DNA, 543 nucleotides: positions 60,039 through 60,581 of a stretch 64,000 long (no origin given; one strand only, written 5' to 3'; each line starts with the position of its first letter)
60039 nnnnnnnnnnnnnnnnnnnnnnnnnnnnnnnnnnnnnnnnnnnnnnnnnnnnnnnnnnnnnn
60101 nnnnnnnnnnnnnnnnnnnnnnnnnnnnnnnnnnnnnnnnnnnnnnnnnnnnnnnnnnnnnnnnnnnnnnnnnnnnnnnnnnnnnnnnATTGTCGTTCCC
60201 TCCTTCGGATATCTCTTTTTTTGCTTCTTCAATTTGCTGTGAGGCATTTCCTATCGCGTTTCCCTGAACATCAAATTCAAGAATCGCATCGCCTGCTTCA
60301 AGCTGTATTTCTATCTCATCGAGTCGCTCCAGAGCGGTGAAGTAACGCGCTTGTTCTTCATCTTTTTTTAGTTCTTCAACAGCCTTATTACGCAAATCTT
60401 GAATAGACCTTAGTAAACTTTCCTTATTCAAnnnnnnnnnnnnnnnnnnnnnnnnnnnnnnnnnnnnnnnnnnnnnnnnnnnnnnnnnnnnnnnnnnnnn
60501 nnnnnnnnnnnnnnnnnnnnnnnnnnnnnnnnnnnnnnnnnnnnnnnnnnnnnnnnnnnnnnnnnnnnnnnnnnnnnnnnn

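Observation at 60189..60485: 99-codon stop-free in-frame region upstream of dsrA with its own strong RBS: extended DsrA isoform or translated leader?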

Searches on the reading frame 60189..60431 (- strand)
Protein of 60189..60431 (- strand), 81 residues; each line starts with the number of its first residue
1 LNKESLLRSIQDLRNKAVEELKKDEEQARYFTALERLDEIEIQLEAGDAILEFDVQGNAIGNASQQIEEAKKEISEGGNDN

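Call 3: search_protein_families(library=pfam, proteins=[window:60189-60431:-], max_evalue=1)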
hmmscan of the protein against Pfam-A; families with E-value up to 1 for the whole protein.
window:60189-60431:- (81 aa): 3 families
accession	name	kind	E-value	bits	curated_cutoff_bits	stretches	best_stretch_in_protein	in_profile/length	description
PF24794.1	Duc1_FFAT_like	-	0.042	14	25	1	29-35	14-20/26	Duc1 FFAT-like motif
PF17816.7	PDZ_4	-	0.11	13.3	23.1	1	25-72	12-57/114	PDZ domain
PF23067.1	MG280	-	0.4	10.6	27.4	1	3-79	72-143/259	Uncharacterised protein MG280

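Call 4: search_protein_families(library=ncbifam, proteins=[window:60189-60431:-], max_evalue=1)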
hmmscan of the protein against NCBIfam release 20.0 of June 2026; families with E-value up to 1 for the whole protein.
window:60189-60431:- (81 aa): 2 families
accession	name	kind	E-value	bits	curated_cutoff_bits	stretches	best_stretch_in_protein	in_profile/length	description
NF002137.0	PRK00977.1-1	equivalog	0.0073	16.2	94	1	22-52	3-33/80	exodeoxyribonuclease VII small subunit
NF010670.0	PRK14067.1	equivalog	0.019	14.7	107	1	25-55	5-35/81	exodeoxyribonuclease VII small subunit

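Call 7: find_homologous_proteins(query=window:60189-60431:-, max_evalue=0.01)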
Query window:60189-60431:- (81 aa): 1 proteins with E <= 0.01 among 2 candidates.
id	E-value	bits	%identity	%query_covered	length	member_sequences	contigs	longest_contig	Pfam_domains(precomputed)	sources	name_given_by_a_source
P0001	2.7e-29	118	78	100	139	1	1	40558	-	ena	-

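Call 11: find_encoding_contigs(protein=P0001, flank=6000)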
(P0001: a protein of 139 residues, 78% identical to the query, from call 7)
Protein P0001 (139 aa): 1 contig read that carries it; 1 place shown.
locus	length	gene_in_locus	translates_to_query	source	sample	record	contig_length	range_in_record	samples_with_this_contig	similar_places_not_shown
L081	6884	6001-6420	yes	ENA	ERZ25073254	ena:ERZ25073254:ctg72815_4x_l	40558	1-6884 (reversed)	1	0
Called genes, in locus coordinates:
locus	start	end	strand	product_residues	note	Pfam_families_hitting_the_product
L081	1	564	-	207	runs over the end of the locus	PF03458:Gly_transporter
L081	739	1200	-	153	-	PF00011:HSP20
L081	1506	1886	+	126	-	PF13098:Thioredoxin_2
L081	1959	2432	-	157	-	PF06170:DUF983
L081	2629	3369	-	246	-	PF00590:TP_methylase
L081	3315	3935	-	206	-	PF13241:NAD_binding_7, PF14824:Sirohm_synth_M (weak)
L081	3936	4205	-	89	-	PF22295:DUF6967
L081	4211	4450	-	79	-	-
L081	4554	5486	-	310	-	PF02668:TauD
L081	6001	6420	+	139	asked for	-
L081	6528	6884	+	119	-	?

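Call 22: search_protein_representatives(protein=window:60189-60431:-)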
Query: 81 residues. Proteins with E-value up to 0.001 (for the whole library): 6; up to 1e-10: 2; up to 1e-30: 0. The best 6 are listed.
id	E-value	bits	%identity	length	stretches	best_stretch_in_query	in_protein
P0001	8.6e-30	117.9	78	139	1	1-81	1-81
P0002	4.4e-11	58.7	66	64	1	1-47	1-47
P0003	1.6e-07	47.5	56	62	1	1-55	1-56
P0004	3.0e-07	46.6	-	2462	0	-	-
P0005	5.8e-06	42.5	39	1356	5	28-69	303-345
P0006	1.1e-05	41.6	44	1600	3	38-64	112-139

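Call 24: find_encoding_contigs(protein=P0002, flank=6000)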
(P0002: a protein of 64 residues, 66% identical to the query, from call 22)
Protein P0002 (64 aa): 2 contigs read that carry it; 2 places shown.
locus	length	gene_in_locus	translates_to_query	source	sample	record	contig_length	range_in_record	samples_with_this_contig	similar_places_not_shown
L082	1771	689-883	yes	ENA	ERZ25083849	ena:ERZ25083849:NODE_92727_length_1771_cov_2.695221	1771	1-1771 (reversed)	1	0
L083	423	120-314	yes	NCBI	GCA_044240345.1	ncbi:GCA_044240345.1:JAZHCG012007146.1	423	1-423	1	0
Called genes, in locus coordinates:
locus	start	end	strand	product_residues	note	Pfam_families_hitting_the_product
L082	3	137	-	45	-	?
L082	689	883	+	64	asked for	-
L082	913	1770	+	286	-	?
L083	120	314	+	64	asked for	-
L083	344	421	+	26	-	?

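Call 25: find_encoding_contigs(protein=P0003, flank=6000)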
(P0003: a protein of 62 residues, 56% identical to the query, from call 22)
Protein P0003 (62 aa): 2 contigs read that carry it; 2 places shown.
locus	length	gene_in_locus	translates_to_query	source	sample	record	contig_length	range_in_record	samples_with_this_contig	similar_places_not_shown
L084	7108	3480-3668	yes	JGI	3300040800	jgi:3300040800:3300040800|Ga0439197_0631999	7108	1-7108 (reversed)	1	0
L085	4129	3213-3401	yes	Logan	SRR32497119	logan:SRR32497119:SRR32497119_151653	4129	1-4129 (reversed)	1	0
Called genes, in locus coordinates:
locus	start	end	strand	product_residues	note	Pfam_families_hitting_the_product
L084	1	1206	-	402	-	?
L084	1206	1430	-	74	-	PF22295:DUF6967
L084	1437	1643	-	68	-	-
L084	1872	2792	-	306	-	PF02668:TauD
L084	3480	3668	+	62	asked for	-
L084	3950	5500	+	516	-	PF03460:NIR_SIR_ferr (weak), PF01077:NIR_SIR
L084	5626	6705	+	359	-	PF03460:NIR_SIR_ferr, PF01077:NIR_SIR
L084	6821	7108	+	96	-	?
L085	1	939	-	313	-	?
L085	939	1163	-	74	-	PF22295:DUF6967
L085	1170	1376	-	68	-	-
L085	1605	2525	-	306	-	PF02668:TauD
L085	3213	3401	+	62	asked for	-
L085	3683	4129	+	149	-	?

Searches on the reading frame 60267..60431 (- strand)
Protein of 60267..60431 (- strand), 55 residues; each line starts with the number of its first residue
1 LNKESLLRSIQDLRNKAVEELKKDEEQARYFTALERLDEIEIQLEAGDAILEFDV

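Call 31: find_homologous_proteins(query=A4, max_evalue=0.01)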
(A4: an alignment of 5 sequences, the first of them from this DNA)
Query A4 (5 sequences) (51 aa, profile of the alignment): 4 proteins with E <= 0.01 among 15 candidates.
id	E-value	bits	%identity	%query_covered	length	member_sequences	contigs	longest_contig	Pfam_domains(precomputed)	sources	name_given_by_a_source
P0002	3.9e-24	102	66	92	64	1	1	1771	-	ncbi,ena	-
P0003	1.5e-23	100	59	98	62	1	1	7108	-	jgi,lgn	jgi:hypothetical protein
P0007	9.2e-21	91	51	80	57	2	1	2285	-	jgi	jgi:hypothetical protein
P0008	1.4e-18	84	54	80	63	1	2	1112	-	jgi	jgi:hypothetical protein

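Call 32: find_related_loci(query=A4, collection=metagenome_contigs, flank=4000)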
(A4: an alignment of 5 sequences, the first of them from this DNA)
Query A4 (51 aa) in metagenome_contigs; peptide patterns used: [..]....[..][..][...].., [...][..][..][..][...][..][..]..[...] (x = any residue, [..] = any of these).
600 stretches matched a pattern, but none encodes a relative of the query by tblastn (E <= 1e-3).

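Call 34: find_encoding_contigs(protein=P0007, flank=5000)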
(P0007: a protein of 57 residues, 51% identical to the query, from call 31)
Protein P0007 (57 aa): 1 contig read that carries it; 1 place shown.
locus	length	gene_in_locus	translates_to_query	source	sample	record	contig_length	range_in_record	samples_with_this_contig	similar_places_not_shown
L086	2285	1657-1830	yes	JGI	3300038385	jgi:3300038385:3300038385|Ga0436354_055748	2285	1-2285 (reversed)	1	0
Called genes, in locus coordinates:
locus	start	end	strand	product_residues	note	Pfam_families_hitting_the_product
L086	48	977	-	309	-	PF02668:TauD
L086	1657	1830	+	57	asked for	-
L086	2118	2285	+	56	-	?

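Call 35: find_encoding_contigs(protein=P0008, flank=5000)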
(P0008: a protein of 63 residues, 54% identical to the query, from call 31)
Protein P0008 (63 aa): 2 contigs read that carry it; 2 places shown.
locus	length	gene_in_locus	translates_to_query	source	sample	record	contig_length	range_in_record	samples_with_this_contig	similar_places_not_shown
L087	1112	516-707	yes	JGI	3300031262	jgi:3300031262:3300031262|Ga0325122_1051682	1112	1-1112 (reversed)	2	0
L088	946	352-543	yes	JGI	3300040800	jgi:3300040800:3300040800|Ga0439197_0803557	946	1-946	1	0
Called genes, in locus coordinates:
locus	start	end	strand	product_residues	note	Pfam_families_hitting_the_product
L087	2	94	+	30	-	?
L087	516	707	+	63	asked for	-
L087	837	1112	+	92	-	?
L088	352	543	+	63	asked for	-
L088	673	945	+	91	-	?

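Call 57: search_solved_structures(query=A4, max_evalue=10)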
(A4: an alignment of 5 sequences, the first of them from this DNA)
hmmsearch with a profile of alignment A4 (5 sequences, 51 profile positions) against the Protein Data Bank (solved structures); distinct sequences matched with E-value up to 10: 15.
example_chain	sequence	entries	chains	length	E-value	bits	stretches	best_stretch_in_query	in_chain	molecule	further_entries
8e0o_C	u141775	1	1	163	0.073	16.4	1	4-33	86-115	hetBGL03-15-18c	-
6v39_X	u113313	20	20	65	0.31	14.4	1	11-23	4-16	50S ribosomal protein L29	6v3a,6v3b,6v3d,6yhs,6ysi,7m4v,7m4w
3bgo_P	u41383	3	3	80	0.37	14.1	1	13-26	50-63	Subtilisin BPN'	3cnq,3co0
9h91_Y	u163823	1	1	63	0.53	13.6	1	11-22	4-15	50S ribosomal protein L29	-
24yw_Y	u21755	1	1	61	0.74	13.2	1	10-22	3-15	Large ribosomal subunit protein uL29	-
1spb_P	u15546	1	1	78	0.79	13.1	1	13-26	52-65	SUBTILISIN BPN' PROSEGMENT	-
1scj_B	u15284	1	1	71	0.86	13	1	12-26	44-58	SUBTILISIN E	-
6ixg_A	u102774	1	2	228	1.2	12.5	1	15-47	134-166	SH3 domain-binding protein 5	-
6ixe_A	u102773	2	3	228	1.3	12.4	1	15-47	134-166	SH3 domain-binding protein 5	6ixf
6djl_B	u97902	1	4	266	1.6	12.1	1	15-47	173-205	SH3 domain-binding protein 5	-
6ixv_A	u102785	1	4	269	1.6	12.1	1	15-47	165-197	SH3 domain-binding protein 5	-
4lq4_A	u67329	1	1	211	3.6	11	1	1-16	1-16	50S ribosomal protein L1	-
4yhh_E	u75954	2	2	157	4.7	10.6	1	7-28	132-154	30S ribosomal protein S5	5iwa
1i94_E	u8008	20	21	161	4.7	10.6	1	7-28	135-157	30S RIBOSOMAL PROTEIN S5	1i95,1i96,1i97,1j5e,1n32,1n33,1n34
10px_1e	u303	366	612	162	4.8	10.6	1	7-28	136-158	30S ribosomal protein S5 | Ribosomal protein S5 | 16S Ribosomal protein S5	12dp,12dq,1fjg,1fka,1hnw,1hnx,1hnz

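Call 58: search_protein_families(library=pfam, alignment_id=A4, max_evalue=1)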
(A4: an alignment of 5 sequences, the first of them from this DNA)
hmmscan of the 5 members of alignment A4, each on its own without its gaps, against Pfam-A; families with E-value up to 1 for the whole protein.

A. member 1, seq(51 aa): 1 family
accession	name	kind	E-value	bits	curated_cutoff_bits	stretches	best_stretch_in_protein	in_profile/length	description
PF24794.1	Duc1_FFAT_like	-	0.02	15.1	25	1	29-35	14-20/26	Duc1 FFAT-like motif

B. families by the number of members that match (of 5 scanned): 3 families
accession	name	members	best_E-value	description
PF24794.1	Duc1_FFAT_like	2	0.02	Duc1 FFAT-like motif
PF20651.3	EXOC6_Sec15_N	1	0.06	Exocyst complex component EXOC6/Sec15, N-terminal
PF25322.2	RBD_SIN1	1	0.091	SIN1 Ras-binding domain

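Call 64: predict_structure(alignment_id=A7)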
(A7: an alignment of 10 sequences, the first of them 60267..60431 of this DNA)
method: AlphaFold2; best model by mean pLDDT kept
length: 55 residues; sequences in the alignment: 10
mean_pLDDT: 72.8   pTM: 0.43
mean pLDDT of the five models: 72.8, 71.6, 68.0, 66.9, 66.5
residues with pLDDT >= 90: 0; 70-90: 44; 50-70: 8; < 50: 3
segments of 3 or more residues with pLDDT < 50: 53-55
pLDDT, mean of each block of 10 residues (from residue 1): 77 81 75 76 68 49
secondary structure, 60 per line:
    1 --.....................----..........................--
elements in order: H3-23 H28-53

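Call 67: fold_search(model_id=the predicted structure, library=pdb)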
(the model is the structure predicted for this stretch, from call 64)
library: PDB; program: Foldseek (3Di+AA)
matches with E <= 10: 0; with E <= 0.001: 0
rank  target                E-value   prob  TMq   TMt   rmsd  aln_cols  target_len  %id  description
